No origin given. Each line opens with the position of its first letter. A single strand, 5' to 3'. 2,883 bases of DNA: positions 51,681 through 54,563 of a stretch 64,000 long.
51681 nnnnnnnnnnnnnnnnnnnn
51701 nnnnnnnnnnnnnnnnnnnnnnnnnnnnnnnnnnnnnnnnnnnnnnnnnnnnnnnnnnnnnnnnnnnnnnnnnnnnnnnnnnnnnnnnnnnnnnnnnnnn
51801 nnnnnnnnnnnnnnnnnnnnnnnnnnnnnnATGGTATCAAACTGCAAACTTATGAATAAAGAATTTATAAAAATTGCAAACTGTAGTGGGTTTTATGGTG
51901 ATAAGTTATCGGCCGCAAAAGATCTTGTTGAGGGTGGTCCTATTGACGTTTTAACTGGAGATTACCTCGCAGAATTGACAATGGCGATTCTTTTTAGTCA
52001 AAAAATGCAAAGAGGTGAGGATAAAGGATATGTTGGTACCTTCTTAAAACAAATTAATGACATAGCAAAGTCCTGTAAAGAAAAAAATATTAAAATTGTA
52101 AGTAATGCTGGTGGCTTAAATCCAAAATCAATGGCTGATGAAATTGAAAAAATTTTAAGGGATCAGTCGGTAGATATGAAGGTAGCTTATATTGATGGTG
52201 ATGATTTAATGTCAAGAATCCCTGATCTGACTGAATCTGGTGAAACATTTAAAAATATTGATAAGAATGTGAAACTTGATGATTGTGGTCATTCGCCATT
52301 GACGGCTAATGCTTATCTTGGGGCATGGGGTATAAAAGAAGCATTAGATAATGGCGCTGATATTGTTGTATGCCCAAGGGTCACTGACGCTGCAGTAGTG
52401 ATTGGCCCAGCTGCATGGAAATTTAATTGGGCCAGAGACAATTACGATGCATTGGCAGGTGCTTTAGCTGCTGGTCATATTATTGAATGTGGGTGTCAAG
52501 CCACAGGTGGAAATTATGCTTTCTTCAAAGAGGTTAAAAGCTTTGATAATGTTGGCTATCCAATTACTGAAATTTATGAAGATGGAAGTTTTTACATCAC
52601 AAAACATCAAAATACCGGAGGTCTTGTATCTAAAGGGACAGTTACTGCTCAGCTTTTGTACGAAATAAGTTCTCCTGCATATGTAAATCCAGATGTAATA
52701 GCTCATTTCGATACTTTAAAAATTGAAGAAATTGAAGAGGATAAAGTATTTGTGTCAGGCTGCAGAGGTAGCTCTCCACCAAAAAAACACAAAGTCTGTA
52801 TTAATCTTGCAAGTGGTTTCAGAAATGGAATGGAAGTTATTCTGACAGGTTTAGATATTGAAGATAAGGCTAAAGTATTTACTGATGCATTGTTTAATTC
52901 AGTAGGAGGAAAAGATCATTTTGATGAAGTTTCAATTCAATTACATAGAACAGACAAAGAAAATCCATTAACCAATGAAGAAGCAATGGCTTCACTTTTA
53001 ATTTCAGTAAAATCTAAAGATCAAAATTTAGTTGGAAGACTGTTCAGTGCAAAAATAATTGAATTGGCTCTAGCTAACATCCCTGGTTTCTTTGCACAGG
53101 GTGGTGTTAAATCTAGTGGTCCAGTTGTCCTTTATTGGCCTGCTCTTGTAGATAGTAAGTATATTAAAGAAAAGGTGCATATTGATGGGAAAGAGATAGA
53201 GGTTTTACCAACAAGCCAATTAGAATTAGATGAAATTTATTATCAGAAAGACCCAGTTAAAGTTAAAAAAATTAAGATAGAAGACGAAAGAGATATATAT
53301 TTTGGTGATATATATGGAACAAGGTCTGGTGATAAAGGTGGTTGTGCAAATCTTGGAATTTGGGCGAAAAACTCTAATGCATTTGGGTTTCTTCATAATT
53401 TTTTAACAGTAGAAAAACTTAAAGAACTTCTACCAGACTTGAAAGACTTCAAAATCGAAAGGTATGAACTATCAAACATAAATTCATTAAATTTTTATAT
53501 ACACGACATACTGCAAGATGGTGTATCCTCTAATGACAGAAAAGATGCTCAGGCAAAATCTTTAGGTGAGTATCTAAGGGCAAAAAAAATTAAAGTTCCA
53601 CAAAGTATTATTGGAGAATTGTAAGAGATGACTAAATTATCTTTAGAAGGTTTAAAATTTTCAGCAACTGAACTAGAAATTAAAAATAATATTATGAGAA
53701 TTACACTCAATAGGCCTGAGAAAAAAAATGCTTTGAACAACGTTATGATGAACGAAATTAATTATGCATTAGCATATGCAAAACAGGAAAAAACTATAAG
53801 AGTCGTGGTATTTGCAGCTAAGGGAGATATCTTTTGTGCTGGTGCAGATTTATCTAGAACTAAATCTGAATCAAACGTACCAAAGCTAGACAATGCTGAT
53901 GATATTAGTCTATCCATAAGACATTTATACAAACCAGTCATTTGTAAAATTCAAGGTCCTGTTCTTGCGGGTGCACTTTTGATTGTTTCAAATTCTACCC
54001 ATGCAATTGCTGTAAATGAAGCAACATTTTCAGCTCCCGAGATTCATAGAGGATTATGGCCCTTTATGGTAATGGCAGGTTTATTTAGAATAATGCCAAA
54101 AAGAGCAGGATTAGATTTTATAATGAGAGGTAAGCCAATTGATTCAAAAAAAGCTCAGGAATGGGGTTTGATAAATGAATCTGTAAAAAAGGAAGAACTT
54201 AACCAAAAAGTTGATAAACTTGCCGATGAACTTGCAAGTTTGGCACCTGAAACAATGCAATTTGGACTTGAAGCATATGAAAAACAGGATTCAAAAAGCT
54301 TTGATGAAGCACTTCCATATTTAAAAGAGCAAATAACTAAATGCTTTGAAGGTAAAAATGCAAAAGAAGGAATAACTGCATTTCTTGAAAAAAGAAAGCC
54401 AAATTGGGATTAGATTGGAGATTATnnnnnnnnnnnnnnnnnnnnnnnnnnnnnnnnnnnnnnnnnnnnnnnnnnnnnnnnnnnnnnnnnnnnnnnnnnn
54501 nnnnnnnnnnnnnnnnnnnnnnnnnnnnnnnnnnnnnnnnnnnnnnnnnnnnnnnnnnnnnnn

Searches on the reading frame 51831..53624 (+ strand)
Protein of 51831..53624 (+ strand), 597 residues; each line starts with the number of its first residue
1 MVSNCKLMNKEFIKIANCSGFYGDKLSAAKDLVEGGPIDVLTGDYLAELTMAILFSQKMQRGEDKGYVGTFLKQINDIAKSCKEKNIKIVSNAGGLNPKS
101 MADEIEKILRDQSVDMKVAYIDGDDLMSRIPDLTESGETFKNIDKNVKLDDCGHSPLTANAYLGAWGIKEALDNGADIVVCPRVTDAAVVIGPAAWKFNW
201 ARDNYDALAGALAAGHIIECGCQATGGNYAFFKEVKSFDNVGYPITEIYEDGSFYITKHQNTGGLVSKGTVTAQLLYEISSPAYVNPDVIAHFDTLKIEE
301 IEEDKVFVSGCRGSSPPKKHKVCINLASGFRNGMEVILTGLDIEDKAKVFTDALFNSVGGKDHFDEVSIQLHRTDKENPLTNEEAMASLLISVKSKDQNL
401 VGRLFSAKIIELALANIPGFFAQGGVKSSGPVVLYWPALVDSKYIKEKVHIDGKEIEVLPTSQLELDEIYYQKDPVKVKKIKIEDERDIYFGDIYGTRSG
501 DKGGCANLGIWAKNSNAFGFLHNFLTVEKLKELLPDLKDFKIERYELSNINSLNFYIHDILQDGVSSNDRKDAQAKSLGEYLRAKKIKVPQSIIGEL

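Call 5: search_protein_families(library=pfam, proteins=[window:51831-53624:+])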
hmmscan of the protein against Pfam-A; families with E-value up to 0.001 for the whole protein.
window:51831-53624:+ (597 aa): 2 families
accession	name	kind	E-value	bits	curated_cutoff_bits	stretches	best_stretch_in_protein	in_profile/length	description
PF07287.17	AtuA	-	2.3e-157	524.7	22.8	1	13-451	1-437/437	Acyclic terpene utilisation family protein AtuA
PF23544.1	AtuA_ferredoxin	-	1.2e-15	58.2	27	1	497-587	9-112/113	AtuA ferredoxin-like domain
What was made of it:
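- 51831..53624 (+): AtuA-family protein. PF07287 at 524.7 bits plus PF23544 (call 5).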

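Call 6: search_protein_families(library=ncbifam, proteins=[window:51831-53624:+])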
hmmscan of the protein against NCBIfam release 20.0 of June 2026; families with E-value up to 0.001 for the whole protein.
window:51831-53624:+ (597 aa): 0 families

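Call 35: search_dna_similar(query=window:51831-53624:+, collection=plasmids, mode=protein, max_rows=30)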
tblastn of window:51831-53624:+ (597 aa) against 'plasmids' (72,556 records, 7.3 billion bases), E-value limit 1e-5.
Records with a match: 165; places in all: 197; records where one place covers at least 80% of the query: 78.
Best place of each record, by identity: <60% 165.
By first word of the organism name: Pseudosulfitobacter 21; Rhodococcus 10; Sulfitobacter 10; Paraburkholderia 10; Roseomonas 10; Sphingobium 9; Mycetohabitans 9; Cupriavidus 8; Novosphingobium 7; Acinetobacter 5; and 42 more.
By predicted mobility (MOB-suite, as given by PLSDB): non-mobilizable 124; mobilizable 23; conjugative 18.
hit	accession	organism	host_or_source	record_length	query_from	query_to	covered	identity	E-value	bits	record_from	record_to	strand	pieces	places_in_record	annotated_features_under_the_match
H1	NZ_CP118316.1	Rhodococcus sp. DK180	pure culture,crude oil-contaminated soil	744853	10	596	98%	48.3%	2e-165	530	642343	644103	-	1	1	acyclic terpene utilization AtuA family protein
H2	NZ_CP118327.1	Rhodococcus sp. DK17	pure culture,crude oil-contaminated soil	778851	10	596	98%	48.3%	2e-165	530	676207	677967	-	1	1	acyclic terpene utilization AtuA family protein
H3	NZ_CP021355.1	Rhodococcus oxybenzonivorans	river sediment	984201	10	596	98%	48.3%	3e-165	529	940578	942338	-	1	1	acyclic terpene utilization AtuA family protein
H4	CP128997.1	Rhodococcus opacus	sludge,sludge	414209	10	596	98%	47.8%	2e-162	521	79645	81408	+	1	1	acyclic terpene utilization AtuA family protein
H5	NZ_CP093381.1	Rhodococcus opacus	cell culture,forest soil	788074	10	596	98%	47.8%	2e-162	521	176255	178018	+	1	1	acyclic terpene utilization AtuA family protein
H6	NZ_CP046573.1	Rhodococcus sp. WAY2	cell culture,bacterial consortium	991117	10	596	98%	47.7%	3e-164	526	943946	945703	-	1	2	acyclic terpene utilization AtuA family protein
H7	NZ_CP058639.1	Rhodococcus sp. ZPP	cell culture,soil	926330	10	596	98%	47.6%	5e-164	526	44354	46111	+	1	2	acyclic terpene utilization AtuA family protein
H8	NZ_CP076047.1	Rhodococcus sp. USK10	-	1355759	9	594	98%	45.9%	3e-154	498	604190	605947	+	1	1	record has no annotation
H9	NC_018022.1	Mycolicibacterium chubuense NBB4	-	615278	13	594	97%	45.5%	2e-145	472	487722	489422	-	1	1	acyclic terpene utilization AtuA family protein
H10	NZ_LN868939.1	Nocardia farcinica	not known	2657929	9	594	98%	42.6%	2e-134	441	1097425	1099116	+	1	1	none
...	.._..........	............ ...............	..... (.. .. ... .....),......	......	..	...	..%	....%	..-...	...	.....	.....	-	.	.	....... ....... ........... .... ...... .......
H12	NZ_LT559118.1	Nonomuraea gerenzanensis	-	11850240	13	593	97%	41.2%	1e-143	467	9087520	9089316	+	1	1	none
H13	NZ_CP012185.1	Pseudonocardia sp. EC080619-01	Apterostigma dentigerum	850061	7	594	98%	39.7%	3e-127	419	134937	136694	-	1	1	acyclic terpene utilization AtuA family protein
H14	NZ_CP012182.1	Pseudonocardia sp. EC080610-09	Apterostigma dentigerum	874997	7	594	98%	39.7%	3e-127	419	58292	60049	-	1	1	acyclic terpene utilization AtuA family protein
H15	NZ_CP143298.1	Dietzia kunjamensis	-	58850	9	593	98%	38.6%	1e-125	415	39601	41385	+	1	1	acyclic terpene utilization AtuA family protein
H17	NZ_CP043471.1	Acinetobacter baumannii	Homo sapiens,Skin/Wound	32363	2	594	99%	33.0%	5e-91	314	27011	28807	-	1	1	acyclic terpene utilization AtuA family protein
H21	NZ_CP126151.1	Sagittula sp. MA-2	Cell culture,Coastal seawater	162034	6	593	98%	33.2%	2e-84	295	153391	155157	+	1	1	acyclic terpene utilization AtuA family protein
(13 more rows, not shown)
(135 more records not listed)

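Call 38: get_annotated_region(hit=H2, flank=12000)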
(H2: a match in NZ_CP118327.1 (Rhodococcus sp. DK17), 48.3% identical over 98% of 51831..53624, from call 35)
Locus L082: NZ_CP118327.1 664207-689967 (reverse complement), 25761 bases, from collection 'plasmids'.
description: Rhodococcus sp. DK17 plasmid pDK3, complete sequence
organism: Rhodococcus sp. DK17 (NCBI taxid 186196)
taxonomy: Bacteria; Actinomycetota; Actinomycetes; Mycobacteriales; Nocardiaceae; Rhodococcus; Rhodococcus sp. DK17
host: -; source: pure culture,crude oil-contaminated soil; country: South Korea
typing (MOB-suite, as given by PLSDB): non-mobilizable
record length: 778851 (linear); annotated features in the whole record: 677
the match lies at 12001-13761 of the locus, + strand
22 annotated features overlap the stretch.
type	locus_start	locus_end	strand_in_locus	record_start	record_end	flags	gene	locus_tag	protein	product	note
CDS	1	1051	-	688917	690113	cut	-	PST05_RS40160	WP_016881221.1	MCE family protein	-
CDS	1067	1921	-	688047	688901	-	-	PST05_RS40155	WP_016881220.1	ABC transporter permease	-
CDS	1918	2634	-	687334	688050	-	-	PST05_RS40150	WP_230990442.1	ABC transporter permease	-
CDS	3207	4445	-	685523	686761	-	-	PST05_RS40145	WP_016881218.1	acyl-CoA dehydrogenase family protein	-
CDS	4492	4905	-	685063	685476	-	-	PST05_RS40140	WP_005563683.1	SCP2 sterol-binding domain-containing protein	-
CDS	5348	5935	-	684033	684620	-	-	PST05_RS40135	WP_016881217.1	hypothetical protein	-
CDS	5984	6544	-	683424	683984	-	-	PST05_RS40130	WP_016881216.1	flavin reductase family protein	-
CDS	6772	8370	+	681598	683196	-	-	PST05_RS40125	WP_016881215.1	carboxyl transferase domain-containing protein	-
CDS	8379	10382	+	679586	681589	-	-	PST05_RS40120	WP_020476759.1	biotin carboxylase N-terminal domain-containing protein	-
CDS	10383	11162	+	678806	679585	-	-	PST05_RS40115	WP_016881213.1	enoyl-CoA hydratase-related protein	-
CDS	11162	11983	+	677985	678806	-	-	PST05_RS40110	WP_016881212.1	TIGR03084 family metal-binding protein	-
CDS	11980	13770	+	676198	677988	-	-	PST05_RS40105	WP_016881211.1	acyclic terpene utilization AtuA family protein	-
CDS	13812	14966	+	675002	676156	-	-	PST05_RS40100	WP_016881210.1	acyl-CoA dehydrogenase family protein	-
CDS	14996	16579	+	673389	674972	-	-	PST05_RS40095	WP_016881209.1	AMP-binding protein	-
CDS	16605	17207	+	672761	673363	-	-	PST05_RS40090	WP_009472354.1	TetR/AcrR family transcriptional regulator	GO:0006355 - regulation of DNA-templated transcription [Evidence IEA]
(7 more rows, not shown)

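Call 48: search_solved_structures(query=window:51831-53624:+, max_evalue=0.01, show_alignments=0)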
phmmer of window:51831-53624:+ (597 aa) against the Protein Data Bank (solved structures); distinct sequences matched with E-value up to 0.01: 0.
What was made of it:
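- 51831..53624 (+): It has no solved relative (call 48).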

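Call 62: get_annotated_region(hit=H21, flank=9000)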
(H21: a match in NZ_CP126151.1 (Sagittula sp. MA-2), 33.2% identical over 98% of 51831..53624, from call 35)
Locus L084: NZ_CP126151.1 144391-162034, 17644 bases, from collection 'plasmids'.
description: Sagittula sp. MA-2 plasmid p6, complete sequence
organism: Sagittula sp. MA-2 (NCBI taxid 3048007)
taxonomy: Bacteria; Pseudomonadota; Alphaproteobacteria; Rhodobacterales; Roseobacteraceae; Sagittula; Sagittula sp. MA-2
host: -; source: Cell culture,Coastal seawater; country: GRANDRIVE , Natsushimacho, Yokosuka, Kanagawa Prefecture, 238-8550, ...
typing (MOB-suite, as given by PLSDB): conjugative; replicon rep_cluster_579; relaxase MOBP; mating-pair formation MPF_T
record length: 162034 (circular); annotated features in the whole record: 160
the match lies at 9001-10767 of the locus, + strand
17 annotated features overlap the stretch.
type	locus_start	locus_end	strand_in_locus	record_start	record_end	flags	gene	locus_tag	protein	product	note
CDS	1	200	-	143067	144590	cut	-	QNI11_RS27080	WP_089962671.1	AMP-binding protein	-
CDS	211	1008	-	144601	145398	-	-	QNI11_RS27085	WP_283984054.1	acyl-CoA dehydrogenase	-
CDS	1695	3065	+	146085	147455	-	-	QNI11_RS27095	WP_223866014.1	TetR family transcriptional regulator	-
CDS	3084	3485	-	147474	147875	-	-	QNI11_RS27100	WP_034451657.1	PaaI family thioesterase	-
CDS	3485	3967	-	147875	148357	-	-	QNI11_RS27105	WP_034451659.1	PaaI family thioesterase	-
CDS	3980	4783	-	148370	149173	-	-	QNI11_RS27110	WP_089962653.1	enoyl-CoA hydratase-related protein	-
CDS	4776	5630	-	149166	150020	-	-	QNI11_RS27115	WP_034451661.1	SDR family oxidoreductase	-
CDS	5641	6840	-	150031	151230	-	-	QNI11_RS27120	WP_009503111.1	acyl-CoA dehydrogenase family protein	-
CDS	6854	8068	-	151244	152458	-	-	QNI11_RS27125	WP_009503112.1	acyl-CoA dehydrogenase family protein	-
CDS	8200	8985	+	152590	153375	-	-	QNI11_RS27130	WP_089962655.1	enoyl-CoA hydratase-related protein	-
CDS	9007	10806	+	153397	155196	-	-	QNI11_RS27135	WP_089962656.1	acyclic terpene utilization AtuA family protein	-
CDS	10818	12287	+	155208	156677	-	-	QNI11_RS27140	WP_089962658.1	biotin carboxylase N-terminal domain-containing protein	-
CDS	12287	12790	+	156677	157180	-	-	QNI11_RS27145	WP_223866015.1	acetyl-CoA carboxylase biotin carboxyl carrier protein subunit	-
CDS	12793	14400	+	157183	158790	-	-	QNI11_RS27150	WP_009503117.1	carboxyl transferase domain-containing protein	-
CDS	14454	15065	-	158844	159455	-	-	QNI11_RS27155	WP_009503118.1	transferase hexapeptide repeat family protein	-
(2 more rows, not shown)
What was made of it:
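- Tried and rejected: The tandem ACADs beside AtuA on a Sagittula plasmid (call 62).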

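Call 63: get_annotated_region(hit=H17, flank=9000)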
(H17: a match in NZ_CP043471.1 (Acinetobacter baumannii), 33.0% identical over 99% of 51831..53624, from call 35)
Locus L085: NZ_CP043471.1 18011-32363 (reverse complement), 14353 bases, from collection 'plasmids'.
description: Acinetobacter baumannii strain 18WIARLN0021 plasmid unnamed2, complete sequence
organism: Acinetobacter baumannii (NCBI taxid 470)
taxonomy: Bacteria; Pseudomonadota; Gammaproteobacteria; Moraxellales; Moraxellaceae; Acinetobacter; Acinetobacter baumannii
host: -; source: Homo sapiens,Skin/Wound; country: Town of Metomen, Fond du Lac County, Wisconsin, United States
typing (MOB-suite, as given by PLSDB): non-mobilizable
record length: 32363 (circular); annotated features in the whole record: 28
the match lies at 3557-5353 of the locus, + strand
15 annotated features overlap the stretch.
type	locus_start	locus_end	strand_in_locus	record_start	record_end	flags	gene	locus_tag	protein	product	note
CDS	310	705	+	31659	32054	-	-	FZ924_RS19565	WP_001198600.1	DUF2007 domain-containing protein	-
CDS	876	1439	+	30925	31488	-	-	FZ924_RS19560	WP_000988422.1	DUF4256 domain-containing protein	-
CDS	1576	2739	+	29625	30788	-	-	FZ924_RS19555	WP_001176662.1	acyl-CoA dehydrogenase family protein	-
CDS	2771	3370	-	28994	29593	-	-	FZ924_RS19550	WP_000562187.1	TetR/AcrR family transcriptional regulator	-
CDS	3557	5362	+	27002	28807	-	-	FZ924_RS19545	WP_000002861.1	acyclic terpene utilization AtuA family protein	-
CDS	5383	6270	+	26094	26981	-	-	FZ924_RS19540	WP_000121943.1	SDR family oxidoreductase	-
CDS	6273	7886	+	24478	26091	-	-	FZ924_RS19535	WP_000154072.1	carboxyl transferase domain-containing protein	-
CDS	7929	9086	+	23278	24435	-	-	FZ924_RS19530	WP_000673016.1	acyl-CoA dehydrogenase family protein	-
CDS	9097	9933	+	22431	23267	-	-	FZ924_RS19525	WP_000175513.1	enoyl-CoA hydratase-related protein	-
CDS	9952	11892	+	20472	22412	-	-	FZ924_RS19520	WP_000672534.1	acetyl/propionyl/methylcrotonyl-CoA carboxylase subunit alpha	-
CDS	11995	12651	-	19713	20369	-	-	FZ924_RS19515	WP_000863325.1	hypothetical protein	-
CDS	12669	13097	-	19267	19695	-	-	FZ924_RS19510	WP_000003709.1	ClpXP protease specificity-enhancing factor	-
CDS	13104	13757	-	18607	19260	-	-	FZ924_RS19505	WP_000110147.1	glutathione S-transferase N-terminal domain-containing protein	GO:0006749 - glutathione metabolic process [Evidence IEA]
CDS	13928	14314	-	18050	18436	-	rpsI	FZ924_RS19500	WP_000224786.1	30S ribosomal protein S9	GO:0006412 - translation [Evidence IEA]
CDS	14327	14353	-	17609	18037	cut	rplM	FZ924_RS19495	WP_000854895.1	50S ribosomal protein L13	GO:0006412 - translation [Evidence IEA]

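Call 64: get_annotated_region(hit=H9, flank=9000)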
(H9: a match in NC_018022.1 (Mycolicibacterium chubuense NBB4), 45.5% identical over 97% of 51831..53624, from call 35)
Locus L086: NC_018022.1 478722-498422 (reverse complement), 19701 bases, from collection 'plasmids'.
description: Mycolicibacterium chubuense NBB4 plasmid pMYCCH.01, complete sequence
organism: Mycolicibacterium chubuense NBB4 (NCBI taxid 710421)
taxonomy: Bacteria; Actinomycetota; Actinomycetes; Mycobacteriales; Mycobacteriaceae; Mycolicibacterium; Mycolicibacterium chubuense; Mycolicibacterium chubuense NBB4
host: -; source: -; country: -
typing (MOB-suite, as given by PLSDB): mobilizable; relaxase MOBF,MOBF
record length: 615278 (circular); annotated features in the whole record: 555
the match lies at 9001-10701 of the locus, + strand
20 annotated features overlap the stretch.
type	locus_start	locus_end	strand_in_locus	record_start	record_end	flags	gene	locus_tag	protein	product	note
CDS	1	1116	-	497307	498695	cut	-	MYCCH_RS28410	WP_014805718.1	cytochrome P450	-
CDS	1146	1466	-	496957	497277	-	-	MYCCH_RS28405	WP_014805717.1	2Fe-2S iron-sulfur cluster-binding protein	-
CDS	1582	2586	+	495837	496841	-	-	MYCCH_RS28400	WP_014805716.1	AraC family transcriptional regulator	GO:0006355 - regulation of DNA-templated transcription [Evidence IEA]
CDS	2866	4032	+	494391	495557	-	-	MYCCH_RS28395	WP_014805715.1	thiolase family protein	-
CDS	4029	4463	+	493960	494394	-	-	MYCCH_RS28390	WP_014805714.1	Zn-ribbon domain-containing OB-fold protein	-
CDS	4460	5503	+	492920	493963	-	-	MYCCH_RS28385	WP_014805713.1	LLM class flavin-dependent oxidoreductase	-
CDS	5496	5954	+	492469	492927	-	-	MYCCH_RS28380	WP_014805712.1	MaoC family dehydratase N-terminal domain-containing protein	-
CDS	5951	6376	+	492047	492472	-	-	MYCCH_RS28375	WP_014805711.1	dihydroxy-acid dehydratase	-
CDS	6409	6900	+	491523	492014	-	-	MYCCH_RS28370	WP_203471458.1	MaoC family dehydratase N-terminal domain-containing protein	-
CDS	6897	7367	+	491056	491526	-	-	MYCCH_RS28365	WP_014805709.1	MaoC/PaaZ C-terminal domain-containing protein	-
CDS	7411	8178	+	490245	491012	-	-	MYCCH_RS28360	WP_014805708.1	enoyl-CoA hydratase-related protein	-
CDS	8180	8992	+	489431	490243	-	-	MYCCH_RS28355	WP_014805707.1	TIGR03084 family metal-binding protein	-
CDS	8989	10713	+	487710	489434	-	-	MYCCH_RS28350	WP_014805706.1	acyclic terpene utilization AtuA family protein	-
CDS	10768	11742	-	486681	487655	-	-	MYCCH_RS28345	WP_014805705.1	IS481 family transposase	-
CDS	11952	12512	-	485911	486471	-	-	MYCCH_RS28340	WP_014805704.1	TetR/AcrR family transcriptional regulator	-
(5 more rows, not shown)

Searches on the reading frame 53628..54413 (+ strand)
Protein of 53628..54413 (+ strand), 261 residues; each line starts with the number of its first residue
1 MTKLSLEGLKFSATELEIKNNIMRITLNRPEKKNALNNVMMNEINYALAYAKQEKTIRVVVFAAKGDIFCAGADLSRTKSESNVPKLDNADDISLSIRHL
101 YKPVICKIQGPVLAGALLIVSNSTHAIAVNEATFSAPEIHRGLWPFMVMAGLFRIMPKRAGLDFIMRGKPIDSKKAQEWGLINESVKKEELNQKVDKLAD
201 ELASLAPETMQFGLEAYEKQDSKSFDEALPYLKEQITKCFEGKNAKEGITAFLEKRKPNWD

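Call 5: search_protein_families(library=pfam, proteins=[window:53628-54413:+])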
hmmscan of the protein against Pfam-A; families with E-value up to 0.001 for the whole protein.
window:53628-54413:+ (261 aa): 2 families
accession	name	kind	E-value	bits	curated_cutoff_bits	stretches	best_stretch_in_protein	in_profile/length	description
PF00378.25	ECH_1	-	2.1e-44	152.2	27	1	17-260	1-248/251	Enoyl-CoA hydratase/isomerase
PF16113.10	ECH_2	-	1.9e-27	97.1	27.2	1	23-254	2-240/335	Enoyl-CoA hydratase/isomerase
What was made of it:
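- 53628..54413 (+): Enoyl-CoA hydratase, 12 nt upstream of alpha. Pfam ECH_1 (call 5).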

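Call 6: search_protein_families(library=ncbifam, proteins=[window:53628-54413:+])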
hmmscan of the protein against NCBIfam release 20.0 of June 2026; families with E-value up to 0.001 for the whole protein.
window:53628-54413:+ (261 aa): 71 families (the best 25 are shown)
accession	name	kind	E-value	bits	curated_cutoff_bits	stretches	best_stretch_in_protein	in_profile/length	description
NF006008.0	PRK08139.1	equivalog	1.4e-53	182.2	313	1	17-260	16-263/266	enoyl-CoA hydratase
NF051848.1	EnCoAHydtEchA19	equivalog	8.9e-48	163.1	400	1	16-260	4-255/258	enoyl-CoA hydratase EchA19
NF005879.0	PRK07827.1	equivalog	2e-44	151.8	283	1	14-260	9-259/261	enoyl-CoA hydratase family protein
NF005803.0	PRK07658.1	equivalog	2.7e-38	131.9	313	1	14-260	4-254/257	enoyl-CoA hydratase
NF006100.0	PRK08252.1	subfamily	3.4e-38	131.7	282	1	15-260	6-251/254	crotonase/enoyl-CoA hydratase family protein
NF005675.0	PRK07468.1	equivalog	1.2e-37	130.1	350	1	21-260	14-259/262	crotonase/enoyl-CoA hydratase family protein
NF005864.0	PRK07799.1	equivalog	2e-37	128.8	316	1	17-260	13-263/266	crotonase/enoyl-CoA hydratase family protein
NF005126.0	PRK06563.1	subfamily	7.2e-37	127.2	261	1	15-259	10-259/263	crotonase/enoyl-CoA hydratase family protein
NF046063.1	oxepin_alt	equivalog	2.4e-36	125.5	300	1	17-259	5-254/254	oxepin-CoA hydrolase, alternative type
NF004475.0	PRK05809.1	subfamily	1.3e-35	123.1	394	1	11-260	3-257/260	short-chain-enoyl-CoA hydratase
NF006588.0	PRK09120.1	equivalog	2.6e-35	122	276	1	11-256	7-263/276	p-hydroxycinnamoyl CoA hydratase/lyase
NF042430.2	EnCoAhydt_DpgD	equivalog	5.5e-35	121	400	1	19-260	4-255/258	enoyl-CoA-hydratase DpgD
NF004227.0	PRK05674.1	equivalog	1e-34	120.5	426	1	22-260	16-261/271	gamma-carboxygeranoyl-CoA hydratase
NF005700.0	PRK07511.1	subfamily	2.5e-34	119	274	1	19-260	10-258/260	enoyl-CoA hydratase family protein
NF005073.0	PRK06495.1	subfamily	9.5e-34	116.8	296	1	12-259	4-253/257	enoyl-CoA hydratase/isomerase family protein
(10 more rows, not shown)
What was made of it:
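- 53628..54413 (+): NCBIfam hits are PRK08139 (182 bits), EchA19 (163 bits) and gamma-carboxygeranoyl-CoA hydratase (120 bits), all below their cut-offs (call 6).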
